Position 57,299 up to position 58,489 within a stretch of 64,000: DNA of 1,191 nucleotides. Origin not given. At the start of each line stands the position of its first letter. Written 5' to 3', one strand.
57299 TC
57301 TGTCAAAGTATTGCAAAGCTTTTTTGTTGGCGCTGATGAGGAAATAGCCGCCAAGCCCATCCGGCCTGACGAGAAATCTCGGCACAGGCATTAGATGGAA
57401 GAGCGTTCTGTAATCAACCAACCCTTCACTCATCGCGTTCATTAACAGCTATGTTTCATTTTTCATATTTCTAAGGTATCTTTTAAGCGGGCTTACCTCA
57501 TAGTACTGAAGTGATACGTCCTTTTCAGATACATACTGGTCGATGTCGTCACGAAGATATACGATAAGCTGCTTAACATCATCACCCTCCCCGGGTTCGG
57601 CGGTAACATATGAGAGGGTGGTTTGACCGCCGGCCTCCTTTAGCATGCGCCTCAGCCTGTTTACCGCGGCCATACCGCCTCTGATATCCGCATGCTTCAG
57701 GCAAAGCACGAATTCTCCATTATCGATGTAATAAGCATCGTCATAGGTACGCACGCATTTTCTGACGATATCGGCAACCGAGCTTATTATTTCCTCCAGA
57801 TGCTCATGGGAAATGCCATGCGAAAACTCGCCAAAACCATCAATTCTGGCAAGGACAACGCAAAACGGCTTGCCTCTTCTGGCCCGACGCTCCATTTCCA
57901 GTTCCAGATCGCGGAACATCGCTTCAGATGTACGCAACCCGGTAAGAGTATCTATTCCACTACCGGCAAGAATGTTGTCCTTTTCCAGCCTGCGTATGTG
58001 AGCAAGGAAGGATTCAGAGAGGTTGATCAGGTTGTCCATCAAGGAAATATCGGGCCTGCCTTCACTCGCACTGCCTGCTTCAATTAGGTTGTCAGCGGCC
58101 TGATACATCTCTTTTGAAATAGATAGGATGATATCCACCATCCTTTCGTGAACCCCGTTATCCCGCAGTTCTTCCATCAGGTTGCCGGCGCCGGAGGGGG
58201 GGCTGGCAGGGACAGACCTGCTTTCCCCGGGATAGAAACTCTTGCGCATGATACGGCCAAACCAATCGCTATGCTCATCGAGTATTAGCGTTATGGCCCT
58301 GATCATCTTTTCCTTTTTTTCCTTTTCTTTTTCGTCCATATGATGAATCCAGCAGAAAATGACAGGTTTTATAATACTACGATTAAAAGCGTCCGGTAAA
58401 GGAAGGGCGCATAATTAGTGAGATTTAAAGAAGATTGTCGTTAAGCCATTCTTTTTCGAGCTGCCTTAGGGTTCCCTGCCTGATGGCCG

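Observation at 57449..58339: Degenerate GGDEF-domain protein co-operonic with the HK-Fur gene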

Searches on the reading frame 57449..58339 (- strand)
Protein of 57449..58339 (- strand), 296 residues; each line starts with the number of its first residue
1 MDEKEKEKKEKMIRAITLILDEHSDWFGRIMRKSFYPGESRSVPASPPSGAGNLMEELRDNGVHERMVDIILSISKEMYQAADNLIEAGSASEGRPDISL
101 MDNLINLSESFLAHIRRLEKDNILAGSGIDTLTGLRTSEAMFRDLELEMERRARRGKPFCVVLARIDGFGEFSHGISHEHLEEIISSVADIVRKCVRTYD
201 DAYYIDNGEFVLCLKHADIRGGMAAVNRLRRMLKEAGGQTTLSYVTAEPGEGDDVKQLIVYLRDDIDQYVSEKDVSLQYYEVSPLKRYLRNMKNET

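Call 3: search_protein_families(library=pfam, proteins=[window:57449-58339:-], max_evalue=0.1)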
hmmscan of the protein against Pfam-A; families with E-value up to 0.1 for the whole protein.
window:57449-58339:- (296 aa): 1 family
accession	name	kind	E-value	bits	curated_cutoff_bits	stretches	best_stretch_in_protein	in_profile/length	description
PF00990.26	GGDEF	-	2.7e-11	44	23.8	1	129-241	3-115/161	Diguanylate cyclase, GGDEF domain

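Call 4: search_protein_families(library=ncbifam, proteins=[window:57449-58339:-], max_evalue=0.1)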
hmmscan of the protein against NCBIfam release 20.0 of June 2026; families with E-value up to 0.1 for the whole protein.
window:57449-58339:- (296 aa): 11 families
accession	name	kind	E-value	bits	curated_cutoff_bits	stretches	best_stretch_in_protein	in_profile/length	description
NF007380.0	PRK09894.1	equivalog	8.2e-25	87.8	256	1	8-236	7-236/296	diguanylate cyclase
NF038266.1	diguan_SiaD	equivalog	1.2e-15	57.6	290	1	59-238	28-205/252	biofilm regulation diguanylate cyclase SiaD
TIGR00254.1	GGDEF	domain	3.3e-11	43.2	37.4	1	128-236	6-114/168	diguanylate cyclase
NF007135.0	PRK09581.1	equivalog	7.1e-08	31.7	474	1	127-236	292-401/457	PleD family two-component system response regulator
NF041606.1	dguan_cyc_DgcA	equivalog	9.3e-08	31.4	370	1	120-235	171-286/340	diguanylate cyclase DgcA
NF051473.1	DigCycDgcsShew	equivalog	2.9e-06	26.9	400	1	130-229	138-236/291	diguanylate cyclase DgcS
NF040885.1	diguan_DgcJ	equivalog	1.8e-05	23.7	500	1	104-243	323-457/493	diguanylate cyclase DgcJ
NF011955.1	PRK15426.1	equivalog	2.6e-05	22.6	408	1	130-235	401-506/564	cellulose biosynthesis regulator diguanylate cyclase DgcQ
NF047654.1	DiguCycDgcRLepto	equivalog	6.8e-05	21.9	500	1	110-233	116-239/295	diguanylate cyclase DgcR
NF050064.1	BlResRespRegCbrR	equivalog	0.0094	14.9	600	1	127-237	254-364/415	bile resistance response regulator CbrR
NF007423.1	PRK09966.1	equivalog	0.021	13.7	325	1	119-218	231-330/390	diguanylate cyclase DgcN/YfiN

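Call 5: search_solved_structures(query=window:57449-58339:-, max_evalue=1, show_alignments=5)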
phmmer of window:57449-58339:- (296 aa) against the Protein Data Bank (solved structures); distinct sequences matched with E-value up to 1: 27.
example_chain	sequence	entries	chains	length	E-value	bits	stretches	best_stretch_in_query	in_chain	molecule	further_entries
3ign_A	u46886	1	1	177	1.5e-05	28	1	128-241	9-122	Diguanylate cyclase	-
7e6g_A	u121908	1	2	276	0.00025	23.9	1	106-235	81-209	Putative GGDEF domain protein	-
4wxw_A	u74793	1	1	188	0.00037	23.4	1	129-277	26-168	Uncharacterized protein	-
4wxo_A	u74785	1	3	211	0.00068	22.5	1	130-277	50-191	Uncharacterized protein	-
3ezu_A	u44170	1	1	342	0.00077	22.3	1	122-240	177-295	GGDEF domain protein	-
6d9m_A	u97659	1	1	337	0.00098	22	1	126-234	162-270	Fusion protein of Endolysin,Response receiver sensor diguanylate cyclase, GAF domain-conta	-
3icl_A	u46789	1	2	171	0.0014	21.5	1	129-259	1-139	EAL/GGDEF domain protein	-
3i5c_A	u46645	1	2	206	0.0018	21.1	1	129-234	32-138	Fusion of General control protein GCN4 and WSPR response regulator protein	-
4zve_A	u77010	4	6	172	0.0021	20.9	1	132-234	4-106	Diguanylate cyclase DosC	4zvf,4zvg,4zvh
3i5b_A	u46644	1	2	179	0.0023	20.7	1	129-234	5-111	WspR response regulator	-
9t28_A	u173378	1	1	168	0.0026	20.6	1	130-234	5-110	diguanylate cyclase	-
5euh_A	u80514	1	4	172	0.0032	20.3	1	129-235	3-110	Putative GGDEF domain membrane protein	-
3i5a_A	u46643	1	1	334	0.006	19.4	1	128-250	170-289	Response regulator/GGDEF domain protein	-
3bre_A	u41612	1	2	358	0.0066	19.3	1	128-234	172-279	Probable two-component response regulator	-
9p6j_A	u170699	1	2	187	0.012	18.5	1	129-216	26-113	diguanylate cyclase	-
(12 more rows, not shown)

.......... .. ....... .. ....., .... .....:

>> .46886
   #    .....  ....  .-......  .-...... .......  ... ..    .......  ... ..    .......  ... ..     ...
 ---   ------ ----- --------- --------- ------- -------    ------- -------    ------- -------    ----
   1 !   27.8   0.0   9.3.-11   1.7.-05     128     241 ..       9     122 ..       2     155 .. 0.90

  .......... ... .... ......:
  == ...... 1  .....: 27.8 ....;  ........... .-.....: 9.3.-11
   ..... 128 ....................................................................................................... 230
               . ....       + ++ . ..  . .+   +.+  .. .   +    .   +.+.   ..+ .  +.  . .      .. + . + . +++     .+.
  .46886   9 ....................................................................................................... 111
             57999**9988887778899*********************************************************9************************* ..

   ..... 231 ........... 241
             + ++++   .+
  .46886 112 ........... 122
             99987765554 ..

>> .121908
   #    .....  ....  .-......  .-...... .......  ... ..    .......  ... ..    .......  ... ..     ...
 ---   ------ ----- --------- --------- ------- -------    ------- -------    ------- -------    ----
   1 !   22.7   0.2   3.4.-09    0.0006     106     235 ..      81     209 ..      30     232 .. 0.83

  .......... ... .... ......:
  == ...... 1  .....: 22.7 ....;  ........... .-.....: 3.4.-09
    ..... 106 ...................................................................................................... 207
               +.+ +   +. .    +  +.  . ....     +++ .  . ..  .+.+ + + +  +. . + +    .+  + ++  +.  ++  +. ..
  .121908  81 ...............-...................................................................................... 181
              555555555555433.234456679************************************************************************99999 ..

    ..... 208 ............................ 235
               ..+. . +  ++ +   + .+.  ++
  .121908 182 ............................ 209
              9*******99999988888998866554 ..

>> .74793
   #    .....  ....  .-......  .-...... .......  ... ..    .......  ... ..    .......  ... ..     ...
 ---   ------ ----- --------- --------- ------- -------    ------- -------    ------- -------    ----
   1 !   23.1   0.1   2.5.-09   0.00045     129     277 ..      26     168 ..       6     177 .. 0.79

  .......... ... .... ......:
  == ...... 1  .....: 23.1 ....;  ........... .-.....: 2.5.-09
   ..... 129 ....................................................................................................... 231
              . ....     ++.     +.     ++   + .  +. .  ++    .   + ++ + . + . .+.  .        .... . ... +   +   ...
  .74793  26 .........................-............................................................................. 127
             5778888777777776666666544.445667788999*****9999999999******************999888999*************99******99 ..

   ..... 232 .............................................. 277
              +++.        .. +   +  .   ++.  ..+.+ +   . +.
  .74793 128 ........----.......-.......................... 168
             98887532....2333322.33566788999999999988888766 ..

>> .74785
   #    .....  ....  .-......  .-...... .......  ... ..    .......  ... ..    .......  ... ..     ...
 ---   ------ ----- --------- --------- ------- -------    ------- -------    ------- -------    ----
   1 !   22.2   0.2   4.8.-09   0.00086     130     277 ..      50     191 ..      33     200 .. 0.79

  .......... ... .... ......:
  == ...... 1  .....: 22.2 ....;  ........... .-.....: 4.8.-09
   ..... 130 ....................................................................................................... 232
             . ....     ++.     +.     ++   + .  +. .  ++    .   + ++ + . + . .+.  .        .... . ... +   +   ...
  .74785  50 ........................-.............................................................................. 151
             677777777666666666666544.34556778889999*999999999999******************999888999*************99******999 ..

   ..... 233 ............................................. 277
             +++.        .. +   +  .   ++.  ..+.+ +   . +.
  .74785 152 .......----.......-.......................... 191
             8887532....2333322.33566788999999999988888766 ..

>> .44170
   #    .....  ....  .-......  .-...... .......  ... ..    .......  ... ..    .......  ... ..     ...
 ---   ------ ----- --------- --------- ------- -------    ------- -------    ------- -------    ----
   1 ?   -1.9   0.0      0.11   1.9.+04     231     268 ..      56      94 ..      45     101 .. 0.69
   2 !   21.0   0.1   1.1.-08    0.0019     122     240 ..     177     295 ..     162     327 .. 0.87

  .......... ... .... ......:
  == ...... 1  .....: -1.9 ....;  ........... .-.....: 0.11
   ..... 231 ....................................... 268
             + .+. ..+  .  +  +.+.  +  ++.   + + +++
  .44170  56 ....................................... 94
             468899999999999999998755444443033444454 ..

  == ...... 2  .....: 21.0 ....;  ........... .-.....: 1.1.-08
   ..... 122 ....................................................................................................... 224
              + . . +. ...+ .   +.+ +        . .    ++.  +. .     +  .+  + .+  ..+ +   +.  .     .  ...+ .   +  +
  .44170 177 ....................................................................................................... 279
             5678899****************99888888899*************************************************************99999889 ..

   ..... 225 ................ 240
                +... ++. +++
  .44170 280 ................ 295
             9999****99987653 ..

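Call 6: find_homologous_proteins(query=window:57449-58339:-, max_evalue=0.001)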
Query window:57449-58339:- (296 aa): 21 proteins with E <= 0.001 among 1669 candidates.
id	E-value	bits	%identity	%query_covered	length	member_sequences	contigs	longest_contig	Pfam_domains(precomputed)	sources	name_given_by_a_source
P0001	1.0e-191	653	100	100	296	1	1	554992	PF00990.27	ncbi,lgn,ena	-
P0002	2.5e-115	403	62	96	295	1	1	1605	PF00990.27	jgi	jgi:diguanylate cyclase (GGDEF)-like protein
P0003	5.9e-113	395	61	96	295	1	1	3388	PF00990.27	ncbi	-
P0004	5.2e-100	353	54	95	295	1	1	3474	PF00990.27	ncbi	-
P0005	5.1e-99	349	56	96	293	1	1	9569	PF00990.27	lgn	-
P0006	4.3e-92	327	54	94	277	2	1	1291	PF00990.27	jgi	jgi:GGDEF domain-containing protein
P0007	3.1e-84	301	49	96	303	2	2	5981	PF00990.27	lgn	-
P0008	3.3e-81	291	49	95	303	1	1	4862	PF00990.27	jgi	jgi:diguanylate cyclase (GGDEF)-like protein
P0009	7.3e-70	254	42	96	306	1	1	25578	PF00990.27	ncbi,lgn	-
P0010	5.2e-69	251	45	95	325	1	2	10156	PF00990.27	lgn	-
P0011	9.0e-61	224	42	96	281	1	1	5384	PF00990.27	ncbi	-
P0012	4.7e-57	212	41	94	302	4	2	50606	PF00990.27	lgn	-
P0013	2.4e-52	196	38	92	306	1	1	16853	PF00990.27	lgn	-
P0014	3.4e-52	196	37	94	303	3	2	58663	PF00990.27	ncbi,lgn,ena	-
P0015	1.3e-50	191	36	96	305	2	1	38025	PF00990.27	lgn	-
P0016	1.8e-50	190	37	97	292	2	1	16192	PF00990.27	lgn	-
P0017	2.2e-49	187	36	94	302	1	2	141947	PF00990.27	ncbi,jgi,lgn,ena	-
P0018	5.9e-49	185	38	94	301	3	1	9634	PF00990.27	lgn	-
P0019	3.2e-47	179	34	92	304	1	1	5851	PF00990.27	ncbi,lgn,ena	-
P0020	2.7e-45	173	33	95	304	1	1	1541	PF00990.27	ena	-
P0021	1.8e-44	170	35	93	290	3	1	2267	PF00990.27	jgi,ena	-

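Call 7: find_encoding_contigs(protein=window:57449-58339:-, flank=8000, max_places=6)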
Protein window:57449-58339:- (296 aa): no gene with exactly this product is on record in the collection.

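Call 11: find_encoding_contigs(protein=P0017, flank=7000, max_places=2)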
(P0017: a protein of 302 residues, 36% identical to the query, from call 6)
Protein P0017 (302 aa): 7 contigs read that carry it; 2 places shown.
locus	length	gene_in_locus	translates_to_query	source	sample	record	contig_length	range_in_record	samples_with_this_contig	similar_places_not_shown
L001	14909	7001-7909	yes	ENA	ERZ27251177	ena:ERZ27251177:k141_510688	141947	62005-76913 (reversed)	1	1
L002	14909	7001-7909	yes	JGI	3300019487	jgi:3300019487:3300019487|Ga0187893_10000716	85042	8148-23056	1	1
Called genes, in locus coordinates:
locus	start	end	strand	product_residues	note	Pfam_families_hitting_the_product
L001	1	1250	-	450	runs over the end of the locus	PF06850:PHB_depo_C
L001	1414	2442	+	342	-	PF03186:CobD_Cbib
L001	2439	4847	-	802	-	-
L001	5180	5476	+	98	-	PF00830:Ribosomal_L28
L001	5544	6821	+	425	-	PF01702:TGT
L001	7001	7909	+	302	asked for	PF00990:GGDEF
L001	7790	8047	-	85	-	-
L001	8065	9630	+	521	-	PF13188:PAS_8 (weak), PF00989:PAS (weak), PF08448:PAS_4 (weak), PF13426:PAS_9, PF08447:PAS_3, PF00512:HisKA, PF02518:HATPase_c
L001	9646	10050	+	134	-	PF01475:FUR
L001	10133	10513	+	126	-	PF07372:DUF1491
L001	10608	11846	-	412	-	-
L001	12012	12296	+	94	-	-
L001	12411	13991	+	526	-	PF00009:GTP_EFTU, PF01926:MMR_HSR1 (weak), PF22042:EF-G_D2, PF03144:GTP_EFTU_D2, PF16658:RF3_C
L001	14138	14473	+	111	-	PF13560:HTH_31 (weak), PF01381:HTH_3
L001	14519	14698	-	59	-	-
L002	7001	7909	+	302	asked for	PF00990:GGDEF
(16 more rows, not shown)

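Call 12: find_encoding_contigs(protein=P0014, flank=7000, max_places=2)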
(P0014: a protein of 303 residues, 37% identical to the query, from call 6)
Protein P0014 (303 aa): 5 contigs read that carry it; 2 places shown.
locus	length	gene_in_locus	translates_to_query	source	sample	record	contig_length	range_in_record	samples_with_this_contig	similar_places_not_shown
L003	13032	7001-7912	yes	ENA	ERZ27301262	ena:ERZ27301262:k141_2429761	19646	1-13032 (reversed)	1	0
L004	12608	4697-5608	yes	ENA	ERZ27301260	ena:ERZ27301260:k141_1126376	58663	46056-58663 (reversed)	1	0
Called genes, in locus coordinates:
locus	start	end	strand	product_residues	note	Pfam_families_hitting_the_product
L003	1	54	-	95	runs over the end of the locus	PF02686:GatC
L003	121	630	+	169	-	PF03652:RuvX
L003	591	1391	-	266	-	PF01863:YgjP-like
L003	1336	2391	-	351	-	PF01734:Patatin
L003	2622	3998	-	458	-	PF06850:PHB_depo_C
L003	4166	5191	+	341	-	PF03186:CobD_Cbib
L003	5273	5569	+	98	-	PF00830:Ribosomal_L28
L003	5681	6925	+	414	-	PF01702:TGT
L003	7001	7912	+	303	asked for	PF00990:GGDEF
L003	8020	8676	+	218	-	PF14681:UPRTase, PF00156:Pribosyltran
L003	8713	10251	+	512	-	PF00989:PAS, PF08448:PAS_4 (weak), PF13188:PAS_8 (weak), PF13426:PAS_9, PF08447:PAS_3, PF00512:HisKA, PF02518:HATPase_c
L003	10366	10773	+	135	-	PF01475:FUR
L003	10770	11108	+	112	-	PF07372:DUF1491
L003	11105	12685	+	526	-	PF00009:GTP_EFTU, PF01926:MMR_HSR1 (weak), PF22042:EF-G_D2, PF03144:GTP_EFTU_D2, PF16658:RF3_C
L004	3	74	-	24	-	?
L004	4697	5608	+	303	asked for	PF00990:GGDEF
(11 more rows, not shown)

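Call 13: find_encoding_contigs(protein=P0012, flank=7000, max_places=2)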
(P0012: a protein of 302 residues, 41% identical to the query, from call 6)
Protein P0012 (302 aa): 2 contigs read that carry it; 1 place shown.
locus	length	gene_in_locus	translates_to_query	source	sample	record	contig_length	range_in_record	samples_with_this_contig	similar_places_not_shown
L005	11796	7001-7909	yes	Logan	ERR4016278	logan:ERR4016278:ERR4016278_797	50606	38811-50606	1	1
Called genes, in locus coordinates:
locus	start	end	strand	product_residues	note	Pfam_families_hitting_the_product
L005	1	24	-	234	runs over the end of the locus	PF01863:YgjP-like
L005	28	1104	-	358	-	PF01734:Patatin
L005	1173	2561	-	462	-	PF06850:PHB_depo_C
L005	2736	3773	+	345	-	PF03186:CobD_Cbib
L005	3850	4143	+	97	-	PF00830:Ribosomal_L28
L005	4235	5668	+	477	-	PF01435:Peptidase_M48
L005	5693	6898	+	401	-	PF01702:TGT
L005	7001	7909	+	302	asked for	PF00990:GGDEF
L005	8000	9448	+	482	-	PF08448:PAS_4, PF00989:PAS, PF13188:PAS_8 (weak), PF08447:PAS_3, PF13426:PAS_9, PF00512:HisKA, PF02518:HATPase_c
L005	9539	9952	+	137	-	PF01475:FUR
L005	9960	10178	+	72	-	-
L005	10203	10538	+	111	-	PF07372:DUF1491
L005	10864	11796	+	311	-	?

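Call 14: find_encoding_contigs(protein=P0009, flank=7000, max_places=2)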
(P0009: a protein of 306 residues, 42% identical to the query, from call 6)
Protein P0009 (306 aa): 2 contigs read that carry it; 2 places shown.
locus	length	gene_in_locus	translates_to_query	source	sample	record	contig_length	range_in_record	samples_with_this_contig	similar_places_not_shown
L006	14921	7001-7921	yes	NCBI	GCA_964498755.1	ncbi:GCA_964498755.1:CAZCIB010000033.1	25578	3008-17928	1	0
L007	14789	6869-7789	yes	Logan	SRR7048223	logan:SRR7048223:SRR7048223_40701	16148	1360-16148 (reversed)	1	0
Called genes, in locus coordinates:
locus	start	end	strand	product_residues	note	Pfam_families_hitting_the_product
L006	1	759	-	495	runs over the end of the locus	PF01425:Amidase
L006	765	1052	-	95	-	PF02686:GatC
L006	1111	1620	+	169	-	PF03652:RuvX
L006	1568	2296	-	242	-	PF01863:YgjP-like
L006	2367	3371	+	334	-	PF03186:CobD_Cbib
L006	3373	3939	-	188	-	PF00072:Response_reg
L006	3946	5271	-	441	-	PF25323:6TM_PilS, PF02518:HATPase_c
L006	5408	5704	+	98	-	PF00830:Ribosomal_L28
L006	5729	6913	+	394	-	PF01702:TGT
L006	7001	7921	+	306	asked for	PF00990:GGDEF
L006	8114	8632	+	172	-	PF14681:UPRTase, PF00156:Pribosyltran (weak)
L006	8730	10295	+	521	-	PF00989:PAS, PF08448:PAS_4 (weak), PF13188:PAS_8, PF13426:PAS_9, PF08447:PAS_3, PF00512:HisKA, PF02518:HATPase_c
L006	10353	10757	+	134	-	PF01475:FUR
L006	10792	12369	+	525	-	PF00009:GTP_EFTU, PF01926:MMR_HSR1 (faint), PF22042:EF-G_D2, PF03144:GTP_EFTU_D2, PF16658:RF3_C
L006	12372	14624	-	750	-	-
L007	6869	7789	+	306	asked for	PF00990:GGDEF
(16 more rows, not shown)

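Call 16: find_related_loci(query=A2, collection=genome_contigs, flank=7000)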
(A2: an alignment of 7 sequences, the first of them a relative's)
Query A2 (296 aa) in genome_contigs; peptide patterns used: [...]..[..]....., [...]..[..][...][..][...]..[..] (x = any residue, [..] = any of these).
76 stretches matched a pattern; 23 encode a relative of the query (tblastn E <= 1e-3); 23 distinct loci.
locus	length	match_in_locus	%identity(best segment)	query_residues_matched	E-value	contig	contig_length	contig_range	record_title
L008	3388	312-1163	61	8-291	3e-124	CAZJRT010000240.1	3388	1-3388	MAG TPA_asm: uncultured Pseudobdellovibrionaceae bacterium isolate SRP252850_co1_247 genome assembly, contig: NODE_51382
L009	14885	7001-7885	49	10-292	1e-83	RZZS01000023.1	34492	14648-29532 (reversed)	MAG: Alphaproteobacteria bacterium isolate INTA.AUR.1005 contig-100_379, whole genome shotgun sequence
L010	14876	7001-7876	38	13-292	2e-67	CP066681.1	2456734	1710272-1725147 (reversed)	MAG: Micavibrio aeruginosavorus isolate NC_groundwater_70_Ag_B-0.1um_54_66 chromosome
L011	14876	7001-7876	40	13-292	3e-64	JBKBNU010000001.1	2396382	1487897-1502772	MAG: Micavibrio sp. isolate 21H_026.bin.43 NODE_1_length_2396382_cov_35.870583, whole genome shotgun sequence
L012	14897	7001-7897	38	9-296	3e-62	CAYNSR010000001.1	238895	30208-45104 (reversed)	MAG TPA_asm: uncultured Micavibrio sp. isolate SRP329715_co2_148 genome assembly, contig: NODE_69_length_238895_cov_15.5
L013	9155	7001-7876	38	13-292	1e-61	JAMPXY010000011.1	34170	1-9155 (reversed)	MAG: Alphaproteobacteria bacterium isolate R2F_R2FSRR_metabat.53 R2F_C630, whole genome shotgun sequence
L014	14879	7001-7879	39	13-293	2e-61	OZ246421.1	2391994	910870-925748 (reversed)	MAG: uncultured Micavibrio sp. isolate SRP062349_co2_90 genome assembly, chromosome: 1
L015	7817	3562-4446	38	13-296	5e-60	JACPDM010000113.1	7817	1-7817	MAG: Micavibrio aeruginosavorus isolate NC_groundwater_309_Ag_B-0.1um_59_8 GD18-4_B1_scaffold_1160062, whole genome shot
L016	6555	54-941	37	8-292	5e-58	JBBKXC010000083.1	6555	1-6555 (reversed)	MAG: Bdellovibrionales bacterium isolate metabat_bins.215 k119_2306186, whole genome shotgun sequence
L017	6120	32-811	41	47-290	6e-57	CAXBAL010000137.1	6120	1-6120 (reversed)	MAG TPA_asm: uncultured Micavibrio sp. isolate ERR599361_binner12_Refined_56 genome assembly, contig: ERZ2772603.4141, w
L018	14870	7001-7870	36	13-291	5e-54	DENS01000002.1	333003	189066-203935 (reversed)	MAG TPA_asm: Micavibrio sp. UBA2638 UBA2638_contig_754, whole genome shotgun sequence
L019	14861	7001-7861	35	13-289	4e-53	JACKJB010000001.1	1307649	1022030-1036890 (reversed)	MAG: Rhodospirillales bacterium isolate HK-STAS-PROT-28 HK-STAS-PROT-28_1, whole genome shotgun sequence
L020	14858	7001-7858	33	19-290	4e-53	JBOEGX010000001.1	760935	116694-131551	MAG: Alphaproteobacteria bacterium isolate PBSAalp11 PBSA13b_contig_173, whole genome shotgun sequence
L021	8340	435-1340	36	1-289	7e-53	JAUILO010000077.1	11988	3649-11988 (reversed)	MAG: Alphaproteobacteria bacterium isolate Co_bin.48 NODE_29598_length_11988_cov_0.900936, whole genome shotgun sequence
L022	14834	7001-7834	34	16-290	4e-51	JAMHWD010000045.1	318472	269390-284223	MAG: Alphaproteobacteria bacterium isolate UR_AS_maxbin.025 k201_286576, whole genome shotgun sequence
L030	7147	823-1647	26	23-288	6e-27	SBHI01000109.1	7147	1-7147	MAG: Alphaproteobacteria bacterium isolate M3014 scaffold_3532_1, whole genome shotgun sequence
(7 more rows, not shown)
